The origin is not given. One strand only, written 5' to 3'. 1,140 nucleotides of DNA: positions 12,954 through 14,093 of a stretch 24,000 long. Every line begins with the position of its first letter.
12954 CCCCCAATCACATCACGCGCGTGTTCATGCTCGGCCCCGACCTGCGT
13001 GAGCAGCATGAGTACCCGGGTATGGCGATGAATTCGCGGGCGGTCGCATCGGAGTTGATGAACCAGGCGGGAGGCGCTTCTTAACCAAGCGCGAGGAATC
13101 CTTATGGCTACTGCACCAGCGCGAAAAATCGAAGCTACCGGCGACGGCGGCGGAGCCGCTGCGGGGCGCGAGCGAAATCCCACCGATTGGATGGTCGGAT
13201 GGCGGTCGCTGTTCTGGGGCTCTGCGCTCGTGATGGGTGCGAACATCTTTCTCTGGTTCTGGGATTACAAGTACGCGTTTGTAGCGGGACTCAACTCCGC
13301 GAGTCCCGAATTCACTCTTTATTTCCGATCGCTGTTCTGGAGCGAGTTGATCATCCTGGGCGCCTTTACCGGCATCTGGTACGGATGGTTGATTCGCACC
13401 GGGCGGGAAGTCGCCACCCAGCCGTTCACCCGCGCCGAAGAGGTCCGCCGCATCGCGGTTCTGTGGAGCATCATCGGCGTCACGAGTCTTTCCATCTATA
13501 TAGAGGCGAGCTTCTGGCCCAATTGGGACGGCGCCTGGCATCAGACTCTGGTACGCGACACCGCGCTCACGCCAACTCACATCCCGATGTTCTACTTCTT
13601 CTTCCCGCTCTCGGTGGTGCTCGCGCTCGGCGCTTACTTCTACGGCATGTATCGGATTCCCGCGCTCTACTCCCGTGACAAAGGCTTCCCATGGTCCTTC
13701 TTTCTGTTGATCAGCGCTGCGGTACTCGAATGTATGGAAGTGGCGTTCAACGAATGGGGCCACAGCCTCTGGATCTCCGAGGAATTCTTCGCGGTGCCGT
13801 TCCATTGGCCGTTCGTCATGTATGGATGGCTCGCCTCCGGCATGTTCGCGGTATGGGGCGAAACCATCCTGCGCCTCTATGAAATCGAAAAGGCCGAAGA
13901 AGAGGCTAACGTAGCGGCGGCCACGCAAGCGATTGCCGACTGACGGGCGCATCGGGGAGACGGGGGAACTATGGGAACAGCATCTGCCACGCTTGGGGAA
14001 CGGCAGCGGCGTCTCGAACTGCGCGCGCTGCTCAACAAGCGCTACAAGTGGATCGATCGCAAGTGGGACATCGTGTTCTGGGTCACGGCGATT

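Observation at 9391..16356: Single 8-gene transcription unit joining a flavocytochrome dehydrogenase, a copper chaperone and a copper membrane monooxygenase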

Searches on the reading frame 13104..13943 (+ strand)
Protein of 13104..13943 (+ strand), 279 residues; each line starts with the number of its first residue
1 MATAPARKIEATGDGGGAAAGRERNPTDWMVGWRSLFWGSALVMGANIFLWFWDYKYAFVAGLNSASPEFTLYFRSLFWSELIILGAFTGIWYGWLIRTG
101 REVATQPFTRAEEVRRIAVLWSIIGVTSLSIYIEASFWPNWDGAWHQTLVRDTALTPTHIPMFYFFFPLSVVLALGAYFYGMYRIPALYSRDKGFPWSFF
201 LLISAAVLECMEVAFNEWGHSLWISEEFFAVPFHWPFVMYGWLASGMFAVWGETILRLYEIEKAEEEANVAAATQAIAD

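Call 4: search_protein_families(library=pfam, proteins=[window:13104-13943:+], max_evalue=0.01)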
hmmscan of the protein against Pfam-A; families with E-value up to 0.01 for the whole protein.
window:13104-13943:+ (279 aa): 1 family
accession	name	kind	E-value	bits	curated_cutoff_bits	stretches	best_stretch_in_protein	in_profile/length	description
PF04896.17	AmoC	-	1.2e-45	156.2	26.7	1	30-261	14-241/245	Ammonia monooxygenase/methane monooxygenase, subunit C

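Call 5: search_protein_families(library=ncbifam, proteins=[window:13104-13943:+], max_evalue=0.01)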
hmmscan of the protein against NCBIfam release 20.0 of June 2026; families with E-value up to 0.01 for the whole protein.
window:13104-13943:+ (279 aa): 2 families
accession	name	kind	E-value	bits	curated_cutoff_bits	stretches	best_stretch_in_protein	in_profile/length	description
NF041641.1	AmoC_BACT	equivalog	1.3e-49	168.7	319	1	31-260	22-247/250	bacterial ammonia monooxygenase, subunit AmoC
TIGR03078.1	CH4_NH3mon_ox_C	equivalog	3.4e-43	147.8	280.6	1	32-255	5-226/231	methane monooxygenase/ammonia monooxygenase subunit C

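Call 73: search_solved_structures(query=window:13104-13943:+, max_evalue=1e-10, show_alignments=1)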
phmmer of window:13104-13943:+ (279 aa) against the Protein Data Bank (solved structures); distinct sequences matched with E-value up to 1e-10: 14.
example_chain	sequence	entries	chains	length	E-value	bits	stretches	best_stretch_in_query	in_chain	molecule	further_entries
4phz_K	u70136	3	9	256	4.8e-41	144.3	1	18-261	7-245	Particulate methane monooxygenase subunit C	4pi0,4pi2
7s4m_G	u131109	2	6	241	3.7e-40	141.4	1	33-261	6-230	Ammonia monooxygenase/methane monooxygenase, subunit C family protein | Particulate methane monooxygenase subunit C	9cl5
3rfr_C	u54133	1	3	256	4.1e-40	141.3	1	27-260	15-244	PmoC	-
3chx_C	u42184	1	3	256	1.1e-39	139.9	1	17-253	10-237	PmoC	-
7s4l_C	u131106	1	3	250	1e-33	120.3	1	36-251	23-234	Particulate methane monooxygenase, C subunit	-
6cxh_C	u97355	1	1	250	1.1e-33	120.2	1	36-251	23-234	Particulate methane monooxygenase, C subunit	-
9cl6_C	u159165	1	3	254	1.7e-33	119.5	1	46-252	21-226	Ammonia monooxygenase subunit C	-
9pxf_G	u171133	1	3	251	2.3e-33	119.1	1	46-249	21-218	Ammonia monooxygenase subunit C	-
9leg_C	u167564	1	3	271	8.3e-33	117.3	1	39-248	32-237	Ammonia monooxygenase subunit C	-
1yew_C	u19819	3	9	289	7.5e-32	114.2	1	11-254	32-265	particulate methane monooxygenase subunit C2 | Methane monooxygenase subunit C2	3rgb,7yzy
7ev9_C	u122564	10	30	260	1.8e-31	112.9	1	41-254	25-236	Ammonia monooxygenase/methane monooxygenase, subunit C family protein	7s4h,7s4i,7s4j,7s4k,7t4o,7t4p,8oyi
8sqw_C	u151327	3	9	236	7.7e-31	110.8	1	42-254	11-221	Ammonia monooxygenase/methane monooxygenase, subunit C family protein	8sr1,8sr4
9cl1_Ba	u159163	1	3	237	7.7e-31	110.8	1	42-254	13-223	Methane monooxygenase, C subunit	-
11ll_Ba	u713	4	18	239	7.9e-31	110.8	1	42-254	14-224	Particulate methane monooxygenase gamma subunit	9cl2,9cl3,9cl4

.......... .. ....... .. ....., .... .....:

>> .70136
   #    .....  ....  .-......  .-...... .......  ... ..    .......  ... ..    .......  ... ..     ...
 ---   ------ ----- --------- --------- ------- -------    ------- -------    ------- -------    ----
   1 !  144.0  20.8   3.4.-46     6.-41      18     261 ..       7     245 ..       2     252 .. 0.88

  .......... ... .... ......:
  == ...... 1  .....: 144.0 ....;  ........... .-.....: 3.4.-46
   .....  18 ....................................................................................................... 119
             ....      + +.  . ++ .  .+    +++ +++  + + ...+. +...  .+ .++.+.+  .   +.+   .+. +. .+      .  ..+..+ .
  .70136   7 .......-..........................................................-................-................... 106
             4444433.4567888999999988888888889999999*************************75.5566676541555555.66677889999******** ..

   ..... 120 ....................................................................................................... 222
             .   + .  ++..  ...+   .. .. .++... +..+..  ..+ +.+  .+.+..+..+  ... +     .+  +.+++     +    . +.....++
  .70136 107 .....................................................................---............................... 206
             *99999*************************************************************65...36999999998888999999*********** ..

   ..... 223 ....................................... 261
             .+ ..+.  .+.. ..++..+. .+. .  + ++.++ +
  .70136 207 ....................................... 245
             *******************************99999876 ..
